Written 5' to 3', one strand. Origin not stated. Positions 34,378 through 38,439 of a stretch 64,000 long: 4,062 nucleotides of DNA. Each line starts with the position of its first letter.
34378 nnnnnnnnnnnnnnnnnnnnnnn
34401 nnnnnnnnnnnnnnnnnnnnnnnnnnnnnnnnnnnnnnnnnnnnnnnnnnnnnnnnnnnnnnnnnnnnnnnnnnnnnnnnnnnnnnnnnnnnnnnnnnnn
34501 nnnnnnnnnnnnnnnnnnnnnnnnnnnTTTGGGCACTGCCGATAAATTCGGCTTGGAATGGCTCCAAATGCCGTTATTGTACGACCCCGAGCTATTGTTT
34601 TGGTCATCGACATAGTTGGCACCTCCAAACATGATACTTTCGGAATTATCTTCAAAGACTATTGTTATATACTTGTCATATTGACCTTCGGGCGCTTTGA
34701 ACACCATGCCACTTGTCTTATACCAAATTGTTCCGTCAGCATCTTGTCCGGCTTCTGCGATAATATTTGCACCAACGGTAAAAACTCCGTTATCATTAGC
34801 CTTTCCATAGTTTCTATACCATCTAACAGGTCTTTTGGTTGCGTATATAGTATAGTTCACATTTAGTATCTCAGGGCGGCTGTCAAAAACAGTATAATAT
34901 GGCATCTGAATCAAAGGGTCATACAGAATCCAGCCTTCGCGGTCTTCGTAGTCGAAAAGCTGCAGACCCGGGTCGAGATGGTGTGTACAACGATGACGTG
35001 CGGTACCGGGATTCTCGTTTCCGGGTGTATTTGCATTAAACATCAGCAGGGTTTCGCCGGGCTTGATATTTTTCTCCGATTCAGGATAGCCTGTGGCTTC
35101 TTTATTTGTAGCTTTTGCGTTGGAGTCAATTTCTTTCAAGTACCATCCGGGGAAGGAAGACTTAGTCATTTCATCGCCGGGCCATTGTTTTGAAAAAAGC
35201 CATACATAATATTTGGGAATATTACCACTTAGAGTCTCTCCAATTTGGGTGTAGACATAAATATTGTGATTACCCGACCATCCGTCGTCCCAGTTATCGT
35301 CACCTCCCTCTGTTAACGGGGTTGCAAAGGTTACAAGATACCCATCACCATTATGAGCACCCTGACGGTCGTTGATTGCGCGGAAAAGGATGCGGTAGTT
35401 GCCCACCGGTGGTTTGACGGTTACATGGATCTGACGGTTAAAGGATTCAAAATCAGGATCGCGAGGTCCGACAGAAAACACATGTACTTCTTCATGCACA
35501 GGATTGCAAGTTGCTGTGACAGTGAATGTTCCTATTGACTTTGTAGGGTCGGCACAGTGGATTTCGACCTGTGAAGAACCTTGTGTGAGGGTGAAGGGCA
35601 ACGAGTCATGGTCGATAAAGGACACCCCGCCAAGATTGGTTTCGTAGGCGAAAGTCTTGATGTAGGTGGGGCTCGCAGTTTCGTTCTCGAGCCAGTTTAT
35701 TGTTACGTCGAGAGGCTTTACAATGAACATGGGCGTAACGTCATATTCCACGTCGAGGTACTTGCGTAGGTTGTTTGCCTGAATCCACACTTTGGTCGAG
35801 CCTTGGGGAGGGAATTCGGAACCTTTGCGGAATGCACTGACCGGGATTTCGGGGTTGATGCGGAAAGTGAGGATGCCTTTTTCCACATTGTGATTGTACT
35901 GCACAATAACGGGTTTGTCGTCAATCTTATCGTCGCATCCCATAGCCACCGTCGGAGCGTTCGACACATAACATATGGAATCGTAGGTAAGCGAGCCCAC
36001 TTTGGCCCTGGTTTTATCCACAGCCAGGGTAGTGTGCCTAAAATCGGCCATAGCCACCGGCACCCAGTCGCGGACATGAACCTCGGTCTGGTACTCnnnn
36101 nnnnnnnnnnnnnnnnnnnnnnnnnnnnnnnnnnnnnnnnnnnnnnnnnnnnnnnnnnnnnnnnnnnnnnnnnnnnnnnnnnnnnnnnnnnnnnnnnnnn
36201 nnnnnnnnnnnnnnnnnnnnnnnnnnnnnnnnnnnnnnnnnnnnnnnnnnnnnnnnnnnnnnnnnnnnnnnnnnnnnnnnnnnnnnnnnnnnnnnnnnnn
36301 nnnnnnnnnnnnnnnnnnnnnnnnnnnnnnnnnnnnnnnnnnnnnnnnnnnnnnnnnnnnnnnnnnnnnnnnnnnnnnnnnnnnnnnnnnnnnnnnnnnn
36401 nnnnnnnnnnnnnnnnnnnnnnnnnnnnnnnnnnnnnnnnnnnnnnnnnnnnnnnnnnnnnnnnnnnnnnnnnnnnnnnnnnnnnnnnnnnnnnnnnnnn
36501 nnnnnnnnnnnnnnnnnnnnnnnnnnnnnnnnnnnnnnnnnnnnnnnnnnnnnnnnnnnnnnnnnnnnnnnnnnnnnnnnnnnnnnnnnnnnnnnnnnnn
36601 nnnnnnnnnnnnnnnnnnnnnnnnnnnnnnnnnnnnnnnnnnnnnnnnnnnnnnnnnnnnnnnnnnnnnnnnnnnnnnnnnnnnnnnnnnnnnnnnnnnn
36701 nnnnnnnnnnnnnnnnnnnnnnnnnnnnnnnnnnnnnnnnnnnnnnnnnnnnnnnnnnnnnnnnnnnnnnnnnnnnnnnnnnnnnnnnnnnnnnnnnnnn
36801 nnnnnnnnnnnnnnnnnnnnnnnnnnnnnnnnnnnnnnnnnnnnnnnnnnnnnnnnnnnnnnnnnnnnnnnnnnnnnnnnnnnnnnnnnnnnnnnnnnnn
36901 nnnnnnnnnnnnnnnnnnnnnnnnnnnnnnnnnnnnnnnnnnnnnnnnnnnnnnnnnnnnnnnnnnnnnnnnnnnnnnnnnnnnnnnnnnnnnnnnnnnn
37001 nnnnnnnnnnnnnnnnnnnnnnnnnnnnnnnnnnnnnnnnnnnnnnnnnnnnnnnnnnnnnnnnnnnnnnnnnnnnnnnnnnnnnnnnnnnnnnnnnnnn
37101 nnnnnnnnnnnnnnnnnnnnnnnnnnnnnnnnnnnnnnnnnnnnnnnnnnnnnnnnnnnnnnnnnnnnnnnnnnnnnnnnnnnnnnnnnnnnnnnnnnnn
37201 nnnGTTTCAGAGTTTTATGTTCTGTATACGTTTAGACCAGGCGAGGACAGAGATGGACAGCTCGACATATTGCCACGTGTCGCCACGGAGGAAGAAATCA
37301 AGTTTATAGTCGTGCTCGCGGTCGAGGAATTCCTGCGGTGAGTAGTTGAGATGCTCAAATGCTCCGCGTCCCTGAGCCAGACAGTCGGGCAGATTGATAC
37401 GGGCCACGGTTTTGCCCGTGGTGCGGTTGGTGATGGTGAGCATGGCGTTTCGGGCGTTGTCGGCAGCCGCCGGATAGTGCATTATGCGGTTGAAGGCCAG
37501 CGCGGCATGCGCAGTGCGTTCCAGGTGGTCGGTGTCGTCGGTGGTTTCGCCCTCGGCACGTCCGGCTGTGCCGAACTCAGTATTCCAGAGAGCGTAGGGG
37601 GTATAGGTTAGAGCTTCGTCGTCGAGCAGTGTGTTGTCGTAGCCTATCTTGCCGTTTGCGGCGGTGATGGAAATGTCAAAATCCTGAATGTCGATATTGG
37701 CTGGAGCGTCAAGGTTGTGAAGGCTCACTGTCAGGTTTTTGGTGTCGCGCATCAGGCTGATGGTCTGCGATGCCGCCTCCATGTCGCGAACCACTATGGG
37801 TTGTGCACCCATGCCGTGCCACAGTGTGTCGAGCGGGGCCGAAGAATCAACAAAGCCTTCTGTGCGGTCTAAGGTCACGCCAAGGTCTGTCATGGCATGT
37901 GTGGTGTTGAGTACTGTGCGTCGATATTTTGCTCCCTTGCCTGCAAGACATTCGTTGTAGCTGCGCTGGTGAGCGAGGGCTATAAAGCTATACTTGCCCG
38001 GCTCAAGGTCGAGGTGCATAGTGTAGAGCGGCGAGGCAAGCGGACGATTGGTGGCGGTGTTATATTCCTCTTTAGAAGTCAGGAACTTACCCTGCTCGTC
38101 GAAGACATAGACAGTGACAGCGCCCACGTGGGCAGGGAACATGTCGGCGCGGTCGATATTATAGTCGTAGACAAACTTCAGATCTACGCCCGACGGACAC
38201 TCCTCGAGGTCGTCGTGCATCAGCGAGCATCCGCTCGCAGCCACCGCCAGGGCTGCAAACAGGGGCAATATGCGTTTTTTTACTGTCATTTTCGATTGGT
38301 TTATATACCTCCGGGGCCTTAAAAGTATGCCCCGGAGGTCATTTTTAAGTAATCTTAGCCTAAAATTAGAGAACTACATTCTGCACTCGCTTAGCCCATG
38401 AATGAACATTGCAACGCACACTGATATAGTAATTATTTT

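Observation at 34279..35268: Pilin-like lipoprotein ends in CBM25/26-like (starch-binding-type) modules, making it a candidate glycan-binding type V pilus tip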

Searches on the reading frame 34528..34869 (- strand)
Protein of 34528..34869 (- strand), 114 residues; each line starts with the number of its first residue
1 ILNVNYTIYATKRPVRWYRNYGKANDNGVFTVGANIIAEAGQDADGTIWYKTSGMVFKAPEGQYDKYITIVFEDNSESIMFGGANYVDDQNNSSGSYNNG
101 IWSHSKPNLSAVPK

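Call 53: search_protein_families(library=pfam, alignment_id=A5, max_evalue=1)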
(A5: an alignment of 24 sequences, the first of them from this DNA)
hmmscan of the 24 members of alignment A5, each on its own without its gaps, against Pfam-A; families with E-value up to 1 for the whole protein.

A. member 1, seq(114 aa): 0 families

B. families by the number of members that match (of 24 scanned): 14 families
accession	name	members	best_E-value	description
PF18329.7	SGBP_B_XBD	1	0.0026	Surface glycan-binding protein B xyloglucan binding domain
PF00018.34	SH3_1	1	0.013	SH3 domain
PF16738.10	CBM26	1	0.019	Starch-binding module 26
PF07653.23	SH3_2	1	0.062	Variant SH3 domain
PF20762.2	DUF6836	1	0.065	Domain of unknown function (DUF6836)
PF23861.1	Ribophorin_II_2nd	1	0.069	Ribophorin II second domain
PF25619.1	PhiKZ_gp119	1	0.075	Bacteriophage PhiKZ vertex-binding protein gp119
PF05587.19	Anth_Ig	1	0.091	Anthrax receptor extracellular domain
PF20579.4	LapA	1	0.095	LapA domain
PF03306.18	AAL_decarboxy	1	0.1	Alpha-acetolactate decarboxylase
PF02920.21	Integrase_DNA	1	0.11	DNA binding domain of tn916 integrase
PF02794.22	HlyC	1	0.16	RTX toxin acyltransferase family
PF23112.1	PUB62-63_C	1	0.19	U-box protein 62/63 C-terminal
PF02839.19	CBM_5_12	1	0.98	Carbohydrate-binding module family 5/12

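Call 54: search_solved_structures(query=A5, max_evalue=10, show_alignments=2)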
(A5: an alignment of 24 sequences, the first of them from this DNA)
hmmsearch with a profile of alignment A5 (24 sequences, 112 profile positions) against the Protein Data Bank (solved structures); distinct sequences matched with E-value up to 10: 2.
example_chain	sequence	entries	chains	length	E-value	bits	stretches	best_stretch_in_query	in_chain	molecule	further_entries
8ab6_A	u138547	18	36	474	1.5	12.5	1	51-105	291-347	YALI0A14806p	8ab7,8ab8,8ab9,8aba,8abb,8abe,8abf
4dou_A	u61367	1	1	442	2.9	11.5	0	67-98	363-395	Adiponectin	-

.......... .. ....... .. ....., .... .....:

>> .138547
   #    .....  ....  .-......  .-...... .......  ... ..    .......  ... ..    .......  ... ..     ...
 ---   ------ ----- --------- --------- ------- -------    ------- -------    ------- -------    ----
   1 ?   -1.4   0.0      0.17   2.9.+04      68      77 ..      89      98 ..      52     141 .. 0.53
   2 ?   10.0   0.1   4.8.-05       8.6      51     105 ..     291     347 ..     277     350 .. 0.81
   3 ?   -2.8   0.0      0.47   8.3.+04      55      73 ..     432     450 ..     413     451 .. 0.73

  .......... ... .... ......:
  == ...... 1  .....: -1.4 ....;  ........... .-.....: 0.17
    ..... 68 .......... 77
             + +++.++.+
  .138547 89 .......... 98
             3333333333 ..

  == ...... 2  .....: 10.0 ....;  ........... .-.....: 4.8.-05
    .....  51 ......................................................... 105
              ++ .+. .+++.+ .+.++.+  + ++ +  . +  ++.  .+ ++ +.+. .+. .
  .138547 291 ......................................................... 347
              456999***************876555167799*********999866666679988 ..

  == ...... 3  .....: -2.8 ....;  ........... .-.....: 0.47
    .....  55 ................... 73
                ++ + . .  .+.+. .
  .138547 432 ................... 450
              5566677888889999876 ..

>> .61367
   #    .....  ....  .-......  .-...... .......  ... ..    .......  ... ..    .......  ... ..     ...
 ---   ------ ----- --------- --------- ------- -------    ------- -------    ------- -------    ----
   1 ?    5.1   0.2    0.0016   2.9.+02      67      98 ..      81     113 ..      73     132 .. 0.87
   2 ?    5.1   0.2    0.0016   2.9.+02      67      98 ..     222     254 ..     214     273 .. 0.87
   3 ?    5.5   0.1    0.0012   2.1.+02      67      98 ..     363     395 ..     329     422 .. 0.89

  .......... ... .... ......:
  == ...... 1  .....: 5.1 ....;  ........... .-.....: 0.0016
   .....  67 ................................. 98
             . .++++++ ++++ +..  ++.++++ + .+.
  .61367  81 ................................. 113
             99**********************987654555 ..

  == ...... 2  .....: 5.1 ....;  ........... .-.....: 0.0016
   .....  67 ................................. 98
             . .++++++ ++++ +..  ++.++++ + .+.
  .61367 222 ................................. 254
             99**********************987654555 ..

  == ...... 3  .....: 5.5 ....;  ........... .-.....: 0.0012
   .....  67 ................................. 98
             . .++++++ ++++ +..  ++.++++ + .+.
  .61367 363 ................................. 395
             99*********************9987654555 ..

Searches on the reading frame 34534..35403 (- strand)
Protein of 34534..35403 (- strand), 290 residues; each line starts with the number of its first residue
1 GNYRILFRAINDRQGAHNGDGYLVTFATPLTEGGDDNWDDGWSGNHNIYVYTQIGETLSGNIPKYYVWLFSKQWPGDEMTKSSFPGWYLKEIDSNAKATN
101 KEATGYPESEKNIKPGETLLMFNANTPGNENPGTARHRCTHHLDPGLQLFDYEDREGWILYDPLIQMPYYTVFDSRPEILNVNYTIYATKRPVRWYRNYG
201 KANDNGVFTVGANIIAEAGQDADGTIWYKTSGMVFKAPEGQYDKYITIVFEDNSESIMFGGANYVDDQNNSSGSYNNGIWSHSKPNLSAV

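Call 24: search_protein_representatives(protein=window:34534-35403:-)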
Query: 290 residues. Proteins with E-value up to 0.001 (for the whole library): 99; up to 1e-10: 85; up to 1e-30: 33. The best 99 are listed.
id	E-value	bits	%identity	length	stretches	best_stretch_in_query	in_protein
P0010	4.7e-101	354.3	59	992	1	1-288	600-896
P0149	1.2e-72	261.1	52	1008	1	1-286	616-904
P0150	1.7e-68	247.4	48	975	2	1-286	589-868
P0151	1.7e-63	230.9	50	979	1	1-268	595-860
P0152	3.1e-57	210.4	44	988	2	1-287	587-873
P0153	7.2e-55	202.6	48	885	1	2-285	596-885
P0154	7.4e-49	182.9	49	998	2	42-285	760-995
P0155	9.0e-47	176.0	49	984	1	3-270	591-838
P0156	3.3e-46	174.2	45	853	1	2-272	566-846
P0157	2.5e-43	164.7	45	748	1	1-285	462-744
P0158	1.2e-41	159.2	46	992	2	2-207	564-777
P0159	4.0e-41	157.5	42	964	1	39-286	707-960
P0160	4.7e-40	153.9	44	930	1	1-285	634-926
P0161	9.8e-39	149.6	37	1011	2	2-282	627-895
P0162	3.3e-37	144.6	41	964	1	2-283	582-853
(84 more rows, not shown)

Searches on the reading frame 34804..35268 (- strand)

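Call 7: search_protein_families(library=pfam, proteins=[window:34804-35268:-], max_evalue=10)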
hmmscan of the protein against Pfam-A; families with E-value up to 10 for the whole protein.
window:34804-35268:- (155 aa): 2 families
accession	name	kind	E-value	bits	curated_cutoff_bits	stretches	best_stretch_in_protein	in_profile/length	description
PF16738.10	CBM26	-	0.065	13.8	28.1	1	18-52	12-52/70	Starch-binding module 26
PF22904.2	NOMO1-like_2nd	-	0.18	12.3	27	1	24-59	47-82/90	BOS complex subunit NOMO1-like, second beta sandwich domain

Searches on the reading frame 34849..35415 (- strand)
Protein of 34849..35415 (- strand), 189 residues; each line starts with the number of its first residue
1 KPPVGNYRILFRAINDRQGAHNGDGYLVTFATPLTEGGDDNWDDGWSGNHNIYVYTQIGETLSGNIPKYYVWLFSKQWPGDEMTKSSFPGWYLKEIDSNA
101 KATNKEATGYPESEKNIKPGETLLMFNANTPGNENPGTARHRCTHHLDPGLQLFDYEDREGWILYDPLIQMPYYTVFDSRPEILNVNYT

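Call 35: search_solved_structures(query=A4, max_evalue=10, show_alignments=4)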
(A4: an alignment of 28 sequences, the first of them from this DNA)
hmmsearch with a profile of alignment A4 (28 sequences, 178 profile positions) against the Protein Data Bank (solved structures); distinct sequences matched with E-value up to 10: 2.
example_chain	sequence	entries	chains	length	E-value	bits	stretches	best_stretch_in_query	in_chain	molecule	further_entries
6b15_A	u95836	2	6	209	0.035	17.2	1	72-100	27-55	Amy13K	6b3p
5vhg_A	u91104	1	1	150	0.77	12.9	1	31-79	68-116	Golgi-associated plant pathogenesis-related protein 1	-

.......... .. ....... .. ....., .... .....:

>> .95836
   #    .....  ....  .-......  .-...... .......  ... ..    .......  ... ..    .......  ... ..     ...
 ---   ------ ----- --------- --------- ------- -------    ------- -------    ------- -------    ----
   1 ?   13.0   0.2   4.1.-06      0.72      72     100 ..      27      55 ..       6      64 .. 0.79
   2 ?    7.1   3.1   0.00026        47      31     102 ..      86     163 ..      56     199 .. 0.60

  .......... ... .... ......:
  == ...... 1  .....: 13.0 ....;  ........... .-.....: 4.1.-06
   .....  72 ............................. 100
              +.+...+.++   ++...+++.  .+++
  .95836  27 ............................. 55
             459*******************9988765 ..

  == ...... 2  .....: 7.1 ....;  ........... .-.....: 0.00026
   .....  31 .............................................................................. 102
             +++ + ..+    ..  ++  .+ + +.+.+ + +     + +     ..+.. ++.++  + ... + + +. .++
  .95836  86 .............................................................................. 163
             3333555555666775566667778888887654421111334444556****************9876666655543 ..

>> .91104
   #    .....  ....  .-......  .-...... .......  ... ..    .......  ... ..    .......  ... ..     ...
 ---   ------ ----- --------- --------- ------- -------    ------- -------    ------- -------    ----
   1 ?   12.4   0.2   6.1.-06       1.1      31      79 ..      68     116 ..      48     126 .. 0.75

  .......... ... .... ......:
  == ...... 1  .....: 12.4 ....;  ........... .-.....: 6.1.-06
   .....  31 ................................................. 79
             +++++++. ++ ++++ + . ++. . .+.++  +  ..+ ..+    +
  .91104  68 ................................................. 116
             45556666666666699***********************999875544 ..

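Call 45: predict_structure(alignment_id=A4)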
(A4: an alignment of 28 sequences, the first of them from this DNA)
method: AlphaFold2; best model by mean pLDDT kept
length: 189 residues; sequences in the alignment: 28
mean_pLDDT: 82.2   pTM: 0.81
mean pLDDT of the five models: 82.2, 81.8, 80.4, 76.8, 71.8
residues with pLDDT >= 90: 78; 70-90: 70; 50-70: 37; < 50: 4
segments of 3 or more residues with pLDDT < 50: none
pLDDT, mean of each block of 10 residues (from residue 1): 83 75 53 64 82 91 79 93 93 96 89 95 91 59 82 90 85 85 79
secondary structure, 60 per line:
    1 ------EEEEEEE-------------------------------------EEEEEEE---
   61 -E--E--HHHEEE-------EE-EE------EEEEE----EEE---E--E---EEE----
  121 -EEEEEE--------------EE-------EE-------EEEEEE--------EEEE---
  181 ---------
elements in order: E7-13 E51-57 E71-73 E92-96 E101-103 E114-116 E122-127 E160-165 E174-177

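Call 47: fold_search(model_id=the predicted structure, library=pdb)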
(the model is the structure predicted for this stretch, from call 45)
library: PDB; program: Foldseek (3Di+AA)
matches with E <= 10: 386; with E <= 0.001: 0
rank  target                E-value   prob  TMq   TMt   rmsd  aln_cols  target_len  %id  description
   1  2c3x_B                1.3e-01  0.89  0.24  0.46   5.9       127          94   10  Structure of iodinated CBM25 from Bacillus halodurans amylase in complex with maltotetraose (released 2005-10-17)
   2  2laa_MODEL_1_A        1.3e-01  0.82  0.36  0.58   5.9       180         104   11  Solution Strucuture of the CBM25-1 of beta/alpha-amylase from Paenibacillus polymyxa (released 2012-04-04)
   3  2c3x_A                1.7e-01  0.90  0.25  0.49   4.1       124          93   10  Structure of iodinated CBM25 from Bacillus halodurans amylase in complex with maltotetraose (released 2005-10-17)
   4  2c3w_D                2.2e-01  0.84  0.25  0.47   3.8       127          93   10  Structure of CBM25 from Bacillus halodurans amylase in complex with maltotetraose (released 2005-10-17)
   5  2c3h_B                2.4e-01  0.77  0.30  0.57   6.3       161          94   13  Structure of CBM26 from Bacillus halodurans amylase in complex with maltose (released 2005-10-17)
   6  2lab_MODEL_1_A        2.8e-01  0.47  0.33  0.54   7.2       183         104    9  Solution Strucuture of the CBM25-2 of beta/alpha-amylase from Paenibacillus polymyxa (released 2012-04-04)
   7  2c3v_A                3.0e-01  0.21  0.21  0.39  12.2       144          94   12  Structure of iodinated CBM25 from Bacillus halodurans amylase (released 2005-10-17)
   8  7kc9_F                3.6e-01  0.05  0.11  0.16  13.6        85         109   18  Ricin bound to VHH antibody V5G1 (released 2021-08-04)
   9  5imy_A                6.1e-01  0.06  0.14  0.07  16.6       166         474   10  Trapped Toxin (released 2016-08-24)
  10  6j33_B                6.5e-01  0.21  0.30  0.07   8.5       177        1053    9  Crystal structure of ligand-free of PulA from Klebsiella pneumoniae (released 2019-09-18)
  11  6j35_A                8.2e-01  0.18  0.29  0.07   8.6       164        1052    9  Crystal structure of ligand-free of PulA-G680L mutant from Klebsiella pneumoniae (released 2019-09-18)
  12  2fhb_A                9.8e-01  0.09  0.23  0.05  10.8       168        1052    8  Crystal Structure Analysis of Klebsiella pneumoniae pullulanase complexed with maltose (released 2006-06-13)
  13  6qe3                  1.1e+00  0.06  0.14  0.10  11.6        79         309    8  Re-refinement of 6ESR human IBA57 at 1.75 A resolution (released 2019-03-13)
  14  7kc9_C                1.1e+00  0.03  0.11  0.16  13.0        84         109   14  Ricin bound to VHH antibody V5G1 (released 2021-08-04)
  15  2yoc_A                1.2e+00  0.09  0.26  0.07   9.2       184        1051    6  Crystal structure of PulA from Klebsiella oxytoca (released 2013-11-06)
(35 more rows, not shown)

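Call 50: search_protein_families(library=pfam, alignment_id=A4, max_evalue=1)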
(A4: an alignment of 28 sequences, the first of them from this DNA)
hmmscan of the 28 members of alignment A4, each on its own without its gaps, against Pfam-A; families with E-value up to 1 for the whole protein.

A. member 1, seq(189 aa): 1 family
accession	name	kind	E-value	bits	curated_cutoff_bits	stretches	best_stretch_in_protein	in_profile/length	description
PF16738.10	CBM26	-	0.024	15.2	28.1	1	44-101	7-52/70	Starch-binding module 26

B. families by the number of members that match (of 28 scanned): 6 families
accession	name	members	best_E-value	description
PF16738.10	CBM26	11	9e-06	Starch-binding module 26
PF14568.11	SUKH_6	1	0.0031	SMI1-KNR4 cell-wall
PF18843.6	LPD28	1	0.079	Large polyvalent protein associated domain 28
PF25704.1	AcrF2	1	0.16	Anti-CRISPR protein AcrF2 protein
PF14457.11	Prok-E2_A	1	0.19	Prokaryotic E2 family A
PF14604.12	SH3_9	1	0.48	Variant SH3 domain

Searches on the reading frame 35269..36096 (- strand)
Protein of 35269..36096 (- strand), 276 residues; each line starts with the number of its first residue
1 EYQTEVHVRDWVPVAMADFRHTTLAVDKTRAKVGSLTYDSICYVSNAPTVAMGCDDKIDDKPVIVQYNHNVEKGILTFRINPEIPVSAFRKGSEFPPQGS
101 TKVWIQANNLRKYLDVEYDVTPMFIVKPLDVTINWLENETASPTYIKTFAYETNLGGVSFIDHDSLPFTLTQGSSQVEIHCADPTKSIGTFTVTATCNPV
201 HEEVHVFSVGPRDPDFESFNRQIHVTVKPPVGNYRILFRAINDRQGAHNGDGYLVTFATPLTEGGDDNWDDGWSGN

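Call 7: search_protein_families(library=pfam, proteins=[window:35269-36096:-], max_evalue=10)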
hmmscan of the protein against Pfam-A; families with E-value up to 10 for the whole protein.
window:35269-36096:- (276 aa): 0 families

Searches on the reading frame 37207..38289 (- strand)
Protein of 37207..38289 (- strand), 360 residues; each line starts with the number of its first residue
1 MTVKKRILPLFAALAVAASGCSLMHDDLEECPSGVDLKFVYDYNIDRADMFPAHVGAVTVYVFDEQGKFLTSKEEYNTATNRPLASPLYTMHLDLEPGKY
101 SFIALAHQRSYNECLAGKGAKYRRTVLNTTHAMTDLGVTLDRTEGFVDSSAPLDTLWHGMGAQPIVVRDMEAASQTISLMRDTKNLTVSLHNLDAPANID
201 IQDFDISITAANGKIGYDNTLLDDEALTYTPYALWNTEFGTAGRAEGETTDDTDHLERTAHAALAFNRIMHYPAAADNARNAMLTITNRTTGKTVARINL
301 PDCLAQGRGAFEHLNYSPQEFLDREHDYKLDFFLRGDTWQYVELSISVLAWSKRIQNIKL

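Call 3: search_protein_families(library=pfam, proteins=[window:37207-38289:-], max_evalue=1)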
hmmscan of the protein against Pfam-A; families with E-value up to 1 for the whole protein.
window:37207-38289:- (360 aa): 5 families
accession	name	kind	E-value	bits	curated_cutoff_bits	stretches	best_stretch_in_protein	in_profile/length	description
PF08842.16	Mfa2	-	1.7e-55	189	21.2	1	28-357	1-277/277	Fimbrillin-A associated anchor proteins Mfa1 and Mfa2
PF06321.17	P_gingi_FimA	-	5.9e-05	23.7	21.4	1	55-154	29-121/153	Major fimbrial subunit protein (FimA)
PF07696.17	7TMR-DISMED2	-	0.16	12.4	22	1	50-100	64-115/136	7TMR-DISM extracellular 2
PF13860.13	FlgD_ig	-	0.16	12.4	27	0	275-302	18-44/79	FlgD Ig-like domain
PF06522.17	B12D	-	0.25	11.2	21.5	1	4-23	3-22/54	NADH-ubiquinone reductase complex 1 MLRQ subunit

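Call 4: search_protein_families(library=ncbifam, proteins=[window:37207-38289:-], max_evalue=1)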
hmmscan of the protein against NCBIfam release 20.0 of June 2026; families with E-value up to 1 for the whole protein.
window:37207-38289:- (360 aa): 1 family
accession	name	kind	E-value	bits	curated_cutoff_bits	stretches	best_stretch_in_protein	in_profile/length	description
NF035926.1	scyF_NHL_VPEP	equivalog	0.02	14.1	350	1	58-108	268-324/376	scytonemin biosynthesis PEP-CTERM protein ScyF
